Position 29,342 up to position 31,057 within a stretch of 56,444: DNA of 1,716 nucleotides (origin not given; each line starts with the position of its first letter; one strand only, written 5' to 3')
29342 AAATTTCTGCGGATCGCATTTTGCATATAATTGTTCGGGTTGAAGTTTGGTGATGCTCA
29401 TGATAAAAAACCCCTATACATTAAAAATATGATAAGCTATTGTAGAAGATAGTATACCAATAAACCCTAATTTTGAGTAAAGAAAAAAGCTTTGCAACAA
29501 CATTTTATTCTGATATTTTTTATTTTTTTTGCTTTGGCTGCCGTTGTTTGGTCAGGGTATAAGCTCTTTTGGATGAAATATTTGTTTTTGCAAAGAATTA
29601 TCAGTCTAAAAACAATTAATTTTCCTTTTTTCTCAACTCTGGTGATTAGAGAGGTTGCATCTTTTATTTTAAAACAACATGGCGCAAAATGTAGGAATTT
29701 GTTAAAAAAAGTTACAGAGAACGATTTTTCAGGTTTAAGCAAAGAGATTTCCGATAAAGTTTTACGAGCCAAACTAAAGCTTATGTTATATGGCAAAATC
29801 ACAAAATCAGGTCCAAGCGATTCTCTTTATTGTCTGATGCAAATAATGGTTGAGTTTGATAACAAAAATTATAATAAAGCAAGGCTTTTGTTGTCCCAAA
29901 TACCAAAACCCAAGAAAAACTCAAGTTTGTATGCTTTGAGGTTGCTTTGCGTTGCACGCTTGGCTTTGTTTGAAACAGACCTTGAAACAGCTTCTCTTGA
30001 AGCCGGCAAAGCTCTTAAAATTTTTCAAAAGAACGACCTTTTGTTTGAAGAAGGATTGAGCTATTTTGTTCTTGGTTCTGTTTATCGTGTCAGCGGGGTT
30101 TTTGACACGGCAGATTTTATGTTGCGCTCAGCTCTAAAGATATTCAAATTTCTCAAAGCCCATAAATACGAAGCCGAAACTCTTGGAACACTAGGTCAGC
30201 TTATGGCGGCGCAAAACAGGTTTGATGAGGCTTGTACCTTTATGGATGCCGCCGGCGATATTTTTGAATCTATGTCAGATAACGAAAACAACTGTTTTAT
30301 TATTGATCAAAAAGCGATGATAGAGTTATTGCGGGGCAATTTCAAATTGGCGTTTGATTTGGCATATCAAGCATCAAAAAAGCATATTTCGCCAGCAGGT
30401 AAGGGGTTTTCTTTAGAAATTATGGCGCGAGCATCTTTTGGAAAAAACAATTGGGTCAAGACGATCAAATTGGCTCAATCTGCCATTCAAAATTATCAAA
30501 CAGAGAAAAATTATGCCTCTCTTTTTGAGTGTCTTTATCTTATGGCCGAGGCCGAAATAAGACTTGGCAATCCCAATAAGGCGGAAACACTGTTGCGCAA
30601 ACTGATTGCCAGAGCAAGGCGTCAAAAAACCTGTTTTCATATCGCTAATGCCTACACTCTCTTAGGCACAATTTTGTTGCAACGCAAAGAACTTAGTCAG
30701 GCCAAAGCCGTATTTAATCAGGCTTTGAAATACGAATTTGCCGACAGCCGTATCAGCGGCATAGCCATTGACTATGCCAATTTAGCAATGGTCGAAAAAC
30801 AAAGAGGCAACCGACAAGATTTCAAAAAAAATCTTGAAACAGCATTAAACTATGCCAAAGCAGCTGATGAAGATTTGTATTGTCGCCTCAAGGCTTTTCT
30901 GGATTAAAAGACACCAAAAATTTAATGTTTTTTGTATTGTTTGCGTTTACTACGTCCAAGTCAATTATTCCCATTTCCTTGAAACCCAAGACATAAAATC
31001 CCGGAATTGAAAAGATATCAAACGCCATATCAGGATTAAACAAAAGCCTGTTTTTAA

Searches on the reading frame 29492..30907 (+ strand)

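Call 80: search_protein_families(library=pfam, proteins=[window:29492-30907:+], max_evalue=0.00001)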
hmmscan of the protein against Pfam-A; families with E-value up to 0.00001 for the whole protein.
window:29492-30907:+ (471 aa): 7 families
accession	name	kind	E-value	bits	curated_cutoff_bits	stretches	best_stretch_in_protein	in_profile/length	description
PF13424.12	TPR_12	-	1e-15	58.1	30.1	1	347-413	4-73/77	Tetratricopeptide repeat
PF17874.7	TPR_MalT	-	1.7e-11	44.5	45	0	155-248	8-100/336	MalT-like TPR region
PF14559.12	TPR_19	-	4.9e-10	40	25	0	347-377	27-57/68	Tetratricopeptide repeat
PF13428.12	TPR_14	-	6.9e-10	39.1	23.5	0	346-375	2-31/44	Tetratricopeptide repeat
PF13181.12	TPR_8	-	2.8e-09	36.8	25.7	0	385-415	1-31/34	Tetratricopeptide repeat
PF07719.23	TPR_2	-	7.9e-09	35.4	27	0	385-414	1-30/34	Tetratricopeptide repeat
PF13174.12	TPR_6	-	3.6e-06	27.7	26.3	0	346-374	1-29/33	Tetratricopeptide repeat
